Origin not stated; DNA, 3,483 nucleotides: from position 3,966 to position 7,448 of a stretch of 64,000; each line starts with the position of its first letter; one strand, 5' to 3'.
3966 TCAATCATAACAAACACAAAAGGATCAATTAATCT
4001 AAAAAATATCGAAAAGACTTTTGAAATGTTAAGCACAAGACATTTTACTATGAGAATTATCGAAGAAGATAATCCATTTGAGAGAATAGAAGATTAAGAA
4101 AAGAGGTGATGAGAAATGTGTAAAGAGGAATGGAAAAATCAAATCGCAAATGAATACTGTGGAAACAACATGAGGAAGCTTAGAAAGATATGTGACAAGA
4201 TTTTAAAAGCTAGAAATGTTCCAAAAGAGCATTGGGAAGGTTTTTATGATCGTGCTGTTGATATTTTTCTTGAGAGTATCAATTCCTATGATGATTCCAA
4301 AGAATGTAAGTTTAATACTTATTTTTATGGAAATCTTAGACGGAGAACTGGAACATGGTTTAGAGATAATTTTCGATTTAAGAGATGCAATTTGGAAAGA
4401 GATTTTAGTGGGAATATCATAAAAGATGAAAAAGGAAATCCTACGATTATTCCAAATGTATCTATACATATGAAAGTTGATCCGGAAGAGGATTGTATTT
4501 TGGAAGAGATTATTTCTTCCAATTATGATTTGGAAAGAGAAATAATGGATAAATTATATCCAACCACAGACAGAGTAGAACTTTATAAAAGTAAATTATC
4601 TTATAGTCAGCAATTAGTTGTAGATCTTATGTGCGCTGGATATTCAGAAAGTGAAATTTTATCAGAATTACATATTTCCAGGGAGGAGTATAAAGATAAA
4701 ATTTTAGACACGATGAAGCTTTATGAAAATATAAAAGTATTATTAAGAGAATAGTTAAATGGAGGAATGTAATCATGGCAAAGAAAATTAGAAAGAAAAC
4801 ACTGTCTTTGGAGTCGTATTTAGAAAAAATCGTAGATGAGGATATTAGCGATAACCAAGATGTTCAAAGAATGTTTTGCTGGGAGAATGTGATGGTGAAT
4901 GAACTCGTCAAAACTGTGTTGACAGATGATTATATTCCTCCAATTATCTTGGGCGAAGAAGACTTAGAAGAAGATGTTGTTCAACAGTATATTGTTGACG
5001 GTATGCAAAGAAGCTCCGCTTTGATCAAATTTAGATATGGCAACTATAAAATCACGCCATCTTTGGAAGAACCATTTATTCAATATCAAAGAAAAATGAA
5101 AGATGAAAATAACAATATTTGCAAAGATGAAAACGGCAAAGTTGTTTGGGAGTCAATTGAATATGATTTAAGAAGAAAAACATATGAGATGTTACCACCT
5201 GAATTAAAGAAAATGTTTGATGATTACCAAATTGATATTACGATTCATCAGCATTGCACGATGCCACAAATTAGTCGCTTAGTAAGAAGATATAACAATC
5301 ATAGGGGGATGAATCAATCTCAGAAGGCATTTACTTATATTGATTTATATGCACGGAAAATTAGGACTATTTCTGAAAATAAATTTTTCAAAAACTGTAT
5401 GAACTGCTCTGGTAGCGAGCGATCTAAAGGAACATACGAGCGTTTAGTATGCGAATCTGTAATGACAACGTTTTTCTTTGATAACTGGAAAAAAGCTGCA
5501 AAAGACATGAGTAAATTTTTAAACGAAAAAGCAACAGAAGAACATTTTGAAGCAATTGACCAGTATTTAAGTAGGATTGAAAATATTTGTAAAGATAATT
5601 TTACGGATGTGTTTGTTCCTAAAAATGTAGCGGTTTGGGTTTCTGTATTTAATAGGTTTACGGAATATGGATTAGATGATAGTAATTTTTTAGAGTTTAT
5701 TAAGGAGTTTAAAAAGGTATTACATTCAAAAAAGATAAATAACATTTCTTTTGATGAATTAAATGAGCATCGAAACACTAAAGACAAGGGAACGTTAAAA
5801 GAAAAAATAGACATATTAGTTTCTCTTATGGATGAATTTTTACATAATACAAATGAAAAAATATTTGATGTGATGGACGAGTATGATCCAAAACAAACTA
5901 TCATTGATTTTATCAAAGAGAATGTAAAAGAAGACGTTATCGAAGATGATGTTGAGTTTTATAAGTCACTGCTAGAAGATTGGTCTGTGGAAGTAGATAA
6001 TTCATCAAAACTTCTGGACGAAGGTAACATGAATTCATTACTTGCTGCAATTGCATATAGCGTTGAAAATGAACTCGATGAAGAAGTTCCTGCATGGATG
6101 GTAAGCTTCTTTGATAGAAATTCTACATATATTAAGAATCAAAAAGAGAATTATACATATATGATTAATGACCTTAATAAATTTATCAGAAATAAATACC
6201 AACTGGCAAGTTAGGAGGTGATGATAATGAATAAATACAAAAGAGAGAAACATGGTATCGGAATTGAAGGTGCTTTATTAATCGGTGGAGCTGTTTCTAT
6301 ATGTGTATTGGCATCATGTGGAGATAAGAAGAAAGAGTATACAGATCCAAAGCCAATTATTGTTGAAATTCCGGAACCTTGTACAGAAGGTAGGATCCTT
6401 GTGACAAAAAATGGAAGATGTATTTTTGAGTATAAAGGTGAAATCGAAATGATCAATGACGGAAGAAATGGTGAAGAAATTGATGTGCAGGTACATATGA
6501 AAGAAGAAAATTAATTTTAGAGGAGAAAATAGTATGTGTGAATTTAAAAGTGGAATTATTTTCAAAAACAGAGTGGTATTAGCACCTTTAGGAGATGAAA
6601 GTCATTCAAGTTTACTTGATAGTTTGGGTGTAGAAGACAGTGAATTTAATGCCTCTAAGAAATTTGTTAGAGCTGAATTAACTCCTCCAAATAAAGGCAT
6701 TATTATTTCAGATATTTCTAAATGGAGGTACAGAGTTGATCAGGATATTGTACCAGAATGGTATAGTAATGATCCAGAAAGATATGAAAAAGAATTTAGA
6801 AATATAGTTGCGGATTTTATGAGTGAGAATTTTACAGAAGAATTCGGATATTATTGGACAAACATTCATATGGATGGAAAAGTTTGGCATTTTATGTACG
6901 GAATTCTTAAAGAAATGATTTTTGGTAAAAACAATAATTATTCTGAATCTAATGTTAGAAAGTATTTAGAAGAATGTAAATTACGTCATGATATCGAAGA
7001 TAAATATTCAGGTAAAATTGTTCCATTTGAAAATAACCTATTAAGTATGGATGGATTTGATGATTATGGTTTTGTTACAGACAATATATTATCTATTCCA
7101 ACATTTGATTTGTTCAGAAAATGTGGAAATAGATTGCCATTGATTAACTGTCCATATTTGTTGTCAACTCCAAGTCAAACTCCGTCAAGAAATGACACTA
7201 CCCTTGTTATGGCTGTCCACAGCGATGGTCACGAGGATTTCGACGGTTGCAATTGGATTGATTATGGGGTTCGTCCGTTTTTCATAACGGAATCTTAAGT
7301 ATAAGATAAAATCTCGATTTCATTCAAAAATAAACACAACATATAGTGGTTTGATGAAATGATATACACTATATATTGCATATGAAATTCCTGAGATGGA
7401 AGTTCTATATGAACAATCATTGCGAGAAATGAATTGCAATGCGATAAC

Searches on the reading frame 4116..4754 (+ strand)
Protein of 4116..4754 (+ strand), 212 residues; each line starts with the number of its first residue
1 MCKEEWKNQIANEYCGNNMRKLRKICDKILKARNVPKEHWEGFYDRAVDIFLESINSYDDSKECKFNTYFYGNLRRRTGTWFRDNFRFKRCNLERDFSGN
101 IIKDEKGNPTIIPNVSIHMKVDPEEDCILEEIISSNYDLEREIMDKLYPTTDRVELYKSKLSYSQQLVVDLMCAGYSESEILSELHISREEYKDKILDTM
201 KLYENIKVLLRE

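Call 3: search_protein_families(library=pfam, proteins=[window:4116-4754:+], max_evalue=1)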
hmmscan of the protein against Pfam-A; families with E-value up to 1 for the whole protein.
window:4116-4754:+ (212 aa): 3 families
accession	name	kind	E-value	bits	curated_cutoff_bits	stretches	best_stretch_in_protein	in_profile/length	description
PF11929.14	DUF3447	-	0.044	14.2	26.9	1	107-148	17-55/76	Domain of unknown function (DUF3447)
PF06938.16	DUF1285_N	-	0.16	12.2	29.3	1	76-122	19-65/67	Domain of unknown function (DUF1285), N-terminal domain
PF04542.20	Sigma70_r2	-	0.21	11.9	24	1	52-85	35-68/71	Sigma-70 region 2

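Call 4: search_protein_families(library=phrogs, proteins=[window:4116-4754:+], max_evalue=0.1)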
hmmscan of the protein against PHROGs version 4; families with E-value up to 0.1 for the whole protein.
window:4116-4754:+ (212 aa): 2 families
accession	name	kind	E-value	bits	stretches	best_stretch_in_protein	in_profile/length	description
phrog_351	-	transcription regulation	0.0034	17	1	51-193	544-712/928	RNA polymerase sigma factor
phrog_3741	-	unknown function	0.031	14.9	1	38-74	34-69/221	-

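Call 37: search_protein_families(library=ncbifam, proteins=[window:4116-4754:+], max_evalue=0.1)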
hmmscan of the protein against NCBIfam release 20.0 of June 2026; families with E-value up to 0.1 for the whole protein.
window:4116-4754:+ (212 aa): 2 families
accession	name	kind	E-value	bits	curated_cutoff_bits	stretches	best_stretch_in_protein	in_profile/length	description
TIGR02937.1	sigma70-ECF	superfamily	6.7e-05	22.6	42.9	1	18-192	10-150/165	sigma-70 family RNA polymerase sigma factor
NF041236.1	CAS_III-E_sigma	exception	0.013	15.5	100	1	13-132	22-123/206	type III-E CRISPR-associated RpoE-like sigma factor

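Call 38: search_protein_families(library=padloc, proteins=[window:4116-4754:+], max_evalue=0.1)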
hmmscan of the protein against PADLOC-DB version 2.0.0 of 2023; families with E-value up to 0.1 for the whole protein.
window:4116-4754:+ (212 aa): 0 families

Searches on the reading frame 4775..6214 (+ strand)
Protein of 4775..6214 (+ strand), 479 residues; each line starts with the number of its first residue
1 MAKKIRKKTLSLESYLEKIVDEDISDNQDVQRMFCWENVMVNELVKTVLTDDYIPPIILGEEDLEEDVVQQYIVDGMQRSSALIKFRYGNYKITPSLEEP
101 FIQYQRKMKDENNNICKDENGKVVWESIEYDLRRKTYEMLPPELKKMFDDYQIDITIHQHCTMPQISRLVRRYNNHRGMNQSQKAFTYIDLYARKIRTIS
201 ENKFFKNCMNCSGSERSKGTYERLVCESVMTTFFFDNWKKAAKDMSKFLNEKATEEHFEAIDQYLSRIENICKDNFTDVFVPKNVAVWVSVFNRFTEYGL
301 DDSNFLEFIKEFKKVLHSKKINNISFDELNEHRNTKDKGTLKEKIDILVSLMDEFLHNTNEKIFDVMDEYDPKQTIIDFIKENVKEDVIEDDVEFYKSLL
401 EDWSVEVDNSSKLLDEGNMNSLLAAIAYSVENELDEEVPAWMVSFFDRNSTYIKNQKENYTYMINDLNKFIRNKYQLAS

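Call 3: search_protein_families(library=pfam, proteins=[window:4775-6214:+], max_evalue=1)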
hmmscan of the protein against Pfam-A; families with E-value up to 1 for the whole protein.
window:4775-6214:+ (479 aa): 3 families
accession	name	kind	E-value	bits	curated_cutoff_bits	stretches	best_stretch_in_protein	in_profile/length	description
PF03235.19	GmrSD_N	-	2.1e-06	28.4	33.2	1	19-158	4-149/199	GmrSD restriction endonuclease, N-terminal domain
PF20614.3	Mycovirus_RNAse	-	0.092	13.9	33.9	1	214-260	22-68/77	Homologues of viral RNAse III, found in viruses infecting fungi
PF12294.13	DUF3626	-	0.14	11.6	27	0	317-391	98-168/301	Protein of unknown function (DUF3626)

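Call 4: search_protein_families(library=phrogs, proteins=[window:4775-6214:+], max_evalue=0.1)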
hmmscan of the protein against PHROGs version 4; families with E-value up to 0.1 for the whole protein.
window:4775-6214:+ (479 aa): 2 families
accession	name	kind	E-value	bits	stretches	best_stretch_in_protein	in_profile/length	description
phrog_2598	-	unknown function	9.8e-14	52.2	1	7-260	29-248/352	-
phrog_1161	-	connector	0.031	15.6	1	249-290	14-56/106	head-tail adaptor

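Call 37: search_protein_families(library=ncbifam, proteins=[window:4775-6214:+], max_evalue=0.1)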
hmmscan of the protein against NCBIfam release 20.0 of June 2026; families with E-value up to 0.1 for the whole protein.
window:4775-6214:+ (479 aa): 0 families

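Call 38: search_protein_families(library=padloc, proteins=[window:4775-6214:+], max_evalue=0.1)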
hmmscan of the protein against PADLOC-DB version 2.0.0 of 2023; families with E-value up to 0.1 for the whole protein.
window:4775-6214:+ (479 aa): 0 families

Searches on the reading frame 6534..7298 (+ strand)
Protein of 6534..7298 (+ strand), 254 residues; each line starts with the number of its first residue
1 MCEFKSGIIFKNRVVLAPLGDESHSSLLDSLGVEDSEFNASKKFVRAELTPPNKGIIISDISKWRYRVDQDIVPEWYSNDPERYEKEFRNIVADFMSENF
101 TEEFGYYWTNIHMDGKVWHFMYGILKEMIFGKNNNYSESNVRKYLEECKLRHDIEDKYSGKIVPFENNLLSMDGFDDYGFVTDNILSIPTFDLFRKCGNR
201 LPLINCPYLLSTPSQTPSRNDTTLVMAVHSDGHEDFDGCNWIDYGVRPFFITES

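Call 40: search_protein_families(library=pfam, alignment_id=A3, max_evalue=0.00001)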
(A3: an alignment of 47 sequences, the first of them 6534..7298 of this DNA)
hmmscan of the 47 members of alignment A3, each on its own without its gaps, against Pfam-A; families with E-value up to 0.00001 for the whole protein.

A. member 1, window:6534-7298:+ (254 aa): 0 families

B. families by the number of members that match (of 47 scanned): 33 families (the first 25 are shown)
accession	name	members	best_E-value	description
PF04055.27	Radical_SAM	2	7.2e-07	Radical SAM superfamily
PF13597.11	NRDD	1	2.1e-179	Anaerobic ribonucleoside-triphosphate reductase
PF00303.24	Thymidylat_synt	1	1.1e-55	Thymidylate synthase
PF07733.18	DNA_pol3_alpha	1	4.3e-54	Bacterial DNA polymerase III alpha NTPase domain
PF02882.25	THF_DHG_CYH_C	1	8.6e-53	Tetrahydrofolate dehydrogenase/cyclohydrolase, NAD(P)-binding domain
PF13353.11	Fer4_12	1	4.5e-42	4Fe-4S single cluster domain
PF01555.25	N6_N4_Mtase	1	4.9e-33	DNA methylase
PF13604.12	AAA_30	1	1.3e-32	AAA domain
PF13245.12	AAA_19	1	3.7e-31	AAA domain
PF19791.4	DUF6275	1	1.2e-29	Family of unknown function (DUF6275)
PF01145.31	Band_7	1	4.7e-27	SPFH domain / Band 7 family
PF13671.12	AAA_33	1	3.5e-23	AAA domain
PF00176.29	SNF2-rel_dom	1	2.7e-22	SNF2-related domain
PF00763.28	THF_DHG_CYH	1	1e-21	Tetrahydrofolate dehydrogenase/cyclohydrolase, catalytic domain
PF02811.25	PHP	1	1.3e-19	PHP domain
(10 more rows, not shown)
